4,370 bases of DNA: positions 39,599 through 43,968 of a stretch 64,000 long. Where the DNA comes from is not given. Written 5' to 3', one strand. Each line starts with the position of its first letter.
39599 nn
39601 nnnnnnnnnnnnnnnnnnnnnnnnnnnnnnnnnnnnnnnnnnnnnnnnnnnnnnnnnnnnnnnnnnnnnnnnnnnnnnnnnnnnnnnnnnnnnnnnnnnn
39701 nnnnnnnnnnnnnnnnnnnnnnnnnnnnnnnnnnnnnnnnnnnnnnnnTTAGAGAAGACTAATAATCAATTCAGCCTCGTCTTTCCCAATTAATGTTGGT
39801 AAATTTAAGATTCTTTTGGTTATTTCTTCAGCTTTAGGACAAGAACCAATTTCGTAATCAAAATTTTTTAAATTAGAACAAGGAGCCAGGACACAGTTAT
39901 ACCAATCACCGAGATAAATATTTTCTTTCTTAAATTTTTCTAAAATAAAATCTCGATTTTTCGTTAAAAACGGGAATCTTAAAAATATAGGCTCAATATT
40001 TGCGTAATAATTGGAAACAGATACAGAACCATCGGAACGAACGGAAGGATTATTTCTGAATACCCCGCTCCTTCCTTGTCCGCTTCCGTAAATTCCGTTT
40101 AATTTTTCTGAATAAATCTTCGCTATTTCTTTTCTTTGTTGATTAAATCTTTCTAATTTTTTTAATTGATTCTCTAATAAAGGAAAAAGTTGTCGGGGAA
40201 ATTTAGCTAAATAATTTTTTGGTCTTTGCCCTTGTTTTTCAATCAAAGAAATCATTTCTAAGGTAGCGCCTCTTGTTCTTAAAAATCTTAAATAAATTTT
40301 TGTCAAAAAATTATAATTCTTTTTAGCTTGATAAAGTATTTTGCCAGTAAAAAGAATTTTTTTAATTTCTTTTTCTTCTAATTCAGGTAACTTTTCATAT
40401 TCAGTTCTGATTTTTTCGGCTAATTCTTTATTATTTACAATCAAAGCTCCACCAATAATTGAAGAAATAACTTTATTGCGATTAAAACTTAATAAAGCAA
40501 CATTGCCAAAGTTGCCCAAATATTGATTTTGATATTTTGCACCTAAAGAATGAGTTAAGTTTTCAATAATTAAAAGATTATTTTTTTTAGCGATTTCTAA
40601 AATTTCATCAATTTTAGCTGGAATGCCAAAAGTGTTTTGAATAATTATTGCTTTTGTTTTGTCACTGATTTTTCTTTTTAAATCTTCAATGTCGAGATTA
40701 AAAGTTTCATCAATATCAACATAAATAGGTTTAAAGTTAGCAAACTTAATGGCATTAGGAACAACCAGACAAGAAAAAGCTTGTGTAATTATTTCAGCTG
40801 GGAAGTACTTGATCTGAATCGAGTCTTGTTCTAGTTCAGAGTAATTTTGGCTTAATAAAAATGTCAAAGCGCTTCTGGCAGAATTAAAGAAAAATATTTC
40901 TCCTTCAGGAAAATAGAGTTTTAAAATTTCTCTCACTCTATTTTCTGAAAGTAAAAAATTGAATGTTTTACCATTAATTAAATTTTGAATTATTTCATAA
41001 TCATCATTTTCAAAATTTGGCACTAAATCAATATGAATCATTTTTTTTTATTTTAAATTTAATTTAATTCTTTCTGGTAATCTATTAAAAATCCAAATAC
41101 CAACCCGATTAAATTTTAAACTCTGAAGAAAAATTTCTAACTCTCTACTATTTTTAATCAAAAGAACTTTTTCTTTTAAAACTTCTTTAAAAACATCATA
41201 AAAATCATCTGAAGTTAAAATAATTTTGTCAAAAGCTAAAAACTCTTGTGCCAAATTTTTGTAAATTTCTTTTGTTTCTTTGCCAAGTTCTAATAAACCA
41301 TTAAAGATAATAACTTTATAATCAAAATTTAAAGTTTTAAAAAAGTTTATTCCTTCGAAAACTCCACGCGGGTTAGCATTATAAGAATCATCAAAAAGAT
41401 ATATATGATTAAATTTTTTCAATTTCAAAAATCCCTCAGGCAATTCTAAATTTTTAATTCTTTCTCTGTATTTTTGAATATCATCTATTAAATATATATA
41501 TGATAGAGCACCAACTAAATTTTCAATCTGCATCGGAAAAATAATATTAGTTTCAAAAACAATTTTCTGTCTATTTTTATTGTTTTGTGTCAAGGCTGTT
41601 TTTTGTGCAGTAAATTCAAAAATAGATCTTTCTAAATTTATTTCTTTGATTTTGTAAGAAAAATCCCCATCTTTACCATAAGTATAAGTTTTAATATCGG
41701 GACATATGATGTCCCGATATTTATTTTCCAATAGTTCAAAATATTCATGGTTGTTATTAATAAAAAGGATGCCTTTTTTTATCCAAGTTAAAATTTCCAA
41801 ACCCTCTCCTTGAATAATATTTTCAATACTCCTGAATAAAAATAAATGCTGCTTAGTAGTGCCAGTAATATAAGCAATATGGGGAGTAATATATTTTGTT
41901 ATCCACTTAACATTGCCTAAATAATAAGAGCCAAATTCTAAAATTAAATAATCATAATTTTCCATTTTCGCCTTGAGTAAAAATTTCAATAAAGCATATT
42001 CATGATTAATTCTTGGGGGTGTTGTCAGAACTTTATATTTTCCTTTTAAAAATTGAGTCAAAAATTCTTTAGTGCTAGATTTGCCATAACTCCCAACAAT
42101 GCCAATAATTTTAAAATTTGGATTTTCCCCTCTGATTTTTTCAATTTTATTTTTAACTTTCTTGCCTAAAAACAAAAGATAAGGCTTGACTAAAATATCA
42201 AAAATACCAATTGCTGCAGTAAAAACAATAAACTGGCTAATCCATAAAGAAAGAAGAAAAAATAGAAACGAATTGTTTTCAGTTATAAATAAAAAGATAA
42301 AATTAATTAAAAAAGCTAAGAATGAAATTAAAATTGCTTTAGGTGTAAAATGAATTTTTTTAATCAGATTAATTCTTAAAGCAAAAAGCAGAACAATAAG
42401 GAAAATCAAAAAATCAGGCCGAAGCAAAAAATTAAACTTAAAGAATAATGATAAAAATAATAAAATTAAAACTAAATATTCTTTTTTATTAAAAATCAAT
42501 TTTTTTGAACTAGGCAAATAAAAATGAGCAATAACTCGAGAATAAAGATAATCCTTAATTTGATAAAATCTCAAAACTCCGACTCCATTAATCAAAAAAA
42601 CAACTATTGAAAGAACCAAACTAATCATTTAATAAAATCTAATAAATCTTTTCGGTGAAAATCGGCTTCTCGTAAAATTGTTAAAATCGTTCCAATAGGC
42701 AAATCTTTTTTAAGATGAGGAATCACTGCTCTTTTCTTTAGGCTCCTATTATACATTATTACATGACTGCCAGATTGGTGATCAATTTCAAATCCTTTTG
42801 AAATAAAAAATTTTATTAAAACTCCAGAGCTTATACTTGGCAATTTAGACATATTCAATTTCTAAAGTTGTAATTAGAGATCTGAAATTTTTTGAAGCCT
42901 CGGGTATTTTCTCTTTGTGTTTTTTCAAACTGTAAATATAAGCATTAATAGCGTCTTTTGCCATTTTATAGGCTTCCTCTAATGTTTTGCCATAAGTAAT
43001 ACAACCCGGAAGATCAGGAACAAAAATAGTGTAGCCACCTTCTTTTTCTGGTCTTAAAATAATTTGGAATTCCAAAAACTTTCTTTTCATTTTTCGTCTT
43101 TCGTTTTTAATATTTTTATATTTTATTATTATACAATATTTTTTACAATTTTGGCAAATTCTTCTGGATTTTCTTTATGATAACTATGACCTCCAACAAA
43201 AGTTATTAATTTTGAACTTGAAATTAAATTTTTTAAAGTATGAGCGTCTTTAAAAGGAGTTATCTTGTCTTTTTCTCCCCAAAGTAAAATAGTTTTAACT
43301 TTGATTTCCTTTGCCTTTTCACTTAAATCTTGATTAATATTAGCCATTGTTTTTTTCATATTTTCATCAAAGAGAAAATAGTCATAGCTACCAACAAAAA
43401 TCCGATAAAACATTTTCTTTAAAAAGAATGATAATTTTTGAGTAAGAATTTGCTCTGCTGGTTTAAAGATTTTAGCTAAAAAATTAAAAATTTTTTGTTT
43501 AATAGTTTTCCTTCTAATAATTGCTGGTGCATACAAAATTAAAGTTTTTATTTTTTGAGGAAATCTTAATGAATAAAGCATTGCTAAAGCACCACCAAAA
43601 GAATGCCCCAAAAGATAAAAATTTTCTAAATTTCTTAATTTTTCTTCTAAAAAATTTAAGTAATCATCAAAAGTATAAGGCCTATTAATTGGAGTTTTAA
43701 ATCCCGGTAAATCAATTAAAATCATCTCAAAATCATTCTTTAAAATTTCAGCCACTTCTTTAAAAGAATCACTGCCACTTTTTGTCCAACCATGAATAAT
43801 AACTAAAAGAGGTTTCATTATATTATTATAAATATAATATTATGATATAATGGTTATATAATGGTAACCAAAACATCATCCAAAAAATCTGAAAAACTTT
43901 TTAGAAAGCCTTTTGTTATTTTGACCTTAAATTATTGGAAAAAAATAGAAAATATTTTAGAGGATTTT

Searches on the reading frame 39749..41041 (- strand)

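Call 58: search_protein_families(library=pfam, proteins=[window:39749-41041:-], max_evalue=0.001)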
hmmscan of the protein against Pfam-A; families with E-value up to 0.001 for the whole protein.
window:39749-41041:- (430 aa): 2 families
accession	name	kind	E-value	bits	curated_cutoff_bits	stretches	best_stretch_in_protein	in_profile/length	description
PF01041.23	DegT_DnrJ_EryC1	-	4.3e-42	145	19.8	2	82-213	65-197/360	DegT/DnrJ/EryC1/StrS aminotransferase family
PF00155.27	Aminotran_1_2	-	0.00077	19.2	19.7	0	95-167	105-191/361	Aminotransferase class I and II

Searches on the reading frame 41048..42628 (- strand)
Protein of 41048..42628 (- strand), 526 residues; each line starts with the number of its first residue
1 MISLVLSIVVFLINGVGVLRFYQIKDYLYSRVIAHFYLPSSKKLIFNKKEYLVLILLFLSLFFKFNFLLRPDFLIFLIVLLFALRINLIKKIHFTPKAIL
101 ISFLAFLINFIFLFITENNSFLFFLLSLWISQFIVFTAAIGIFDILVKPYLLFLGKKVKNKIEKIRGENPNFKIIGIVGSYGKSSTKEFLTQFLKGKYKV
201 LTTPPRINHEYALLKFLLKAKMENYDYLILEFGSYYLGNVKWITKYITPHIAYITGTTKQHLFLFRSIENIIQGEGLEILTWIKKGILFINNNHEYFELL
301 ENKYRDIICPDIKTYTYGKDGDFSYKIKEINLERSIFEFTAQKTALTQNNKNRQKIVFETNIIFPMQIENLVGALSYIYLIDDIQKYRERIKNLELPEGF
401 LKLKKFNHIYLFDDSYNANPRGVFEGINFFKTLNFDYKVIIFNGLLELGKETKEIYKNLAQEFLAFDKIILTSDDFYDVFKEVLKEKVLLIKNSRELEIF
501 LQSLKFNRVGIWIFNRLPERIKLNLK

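Call 58: search_protein_families(library=pfam, proteins=[window:41048-42628:-], max_evalue=0.001)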
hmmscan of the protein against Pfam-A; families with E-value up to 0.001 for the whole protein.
window:41048-42628:- (526 aa): 2 families
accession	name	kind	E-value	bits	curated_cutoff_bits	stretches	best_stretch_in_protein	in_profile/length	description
PF08245.18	Mur_ligase_M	-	4.1e-21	76.3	24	1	178-375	2-197/200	Mur ligase middle domain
PF02875.26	Mur_ligase_C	-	7.5e-06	27.2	28.4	1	407-487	10-90/127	Mur ligase, glutamate ligase domain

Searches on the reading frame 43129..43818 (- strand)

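Call 58: search_protein_families(library=pfam, proteins=[window:43129-43818:-], max_evalue=0.001)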
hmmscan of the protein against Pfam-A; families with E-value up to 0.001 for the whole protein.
window:43129-43818:- (229 aa): 8 families
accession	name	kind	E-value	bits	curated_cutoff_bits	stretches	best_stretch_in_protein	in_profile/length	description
PF00561.26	Abhydrolase_1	-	5.4e-21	75.8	25.8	1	3-98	1-102/245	alpha/beta hydrolase fold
PF12697.13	Abhydrolase_6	-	2.7e-16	61.3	26.3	1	5-223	1-216/217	Alpha/beta hydrolase family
PF12146.15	Hydrolase_4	-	2.8e-16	60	27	1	3-119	5-131/239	Serine aminopeptidase, S33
PF06821.19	Ser_hydrolase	-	2.3e-07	31.3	22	1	6-115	2-107/172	Serine hydrolase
PF03959.19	FSH1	-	2.7e-05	24.4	21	1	48-212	83-200/211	Serine hydrolase (FSH1)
PF12695.13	Abhydrolase_5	-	2.8e-05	24.4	27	0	57-112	49-102/164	Alpha/beta hydrolase family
PF00975.26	Thioesterase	-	0.00011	23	26.4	1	11-85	8-86/226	Thioesterase domain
PF10230.15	LIDHydrolase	-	0.00031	21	27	0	55-143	66-170/262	Lipid-droplet associated hydrolase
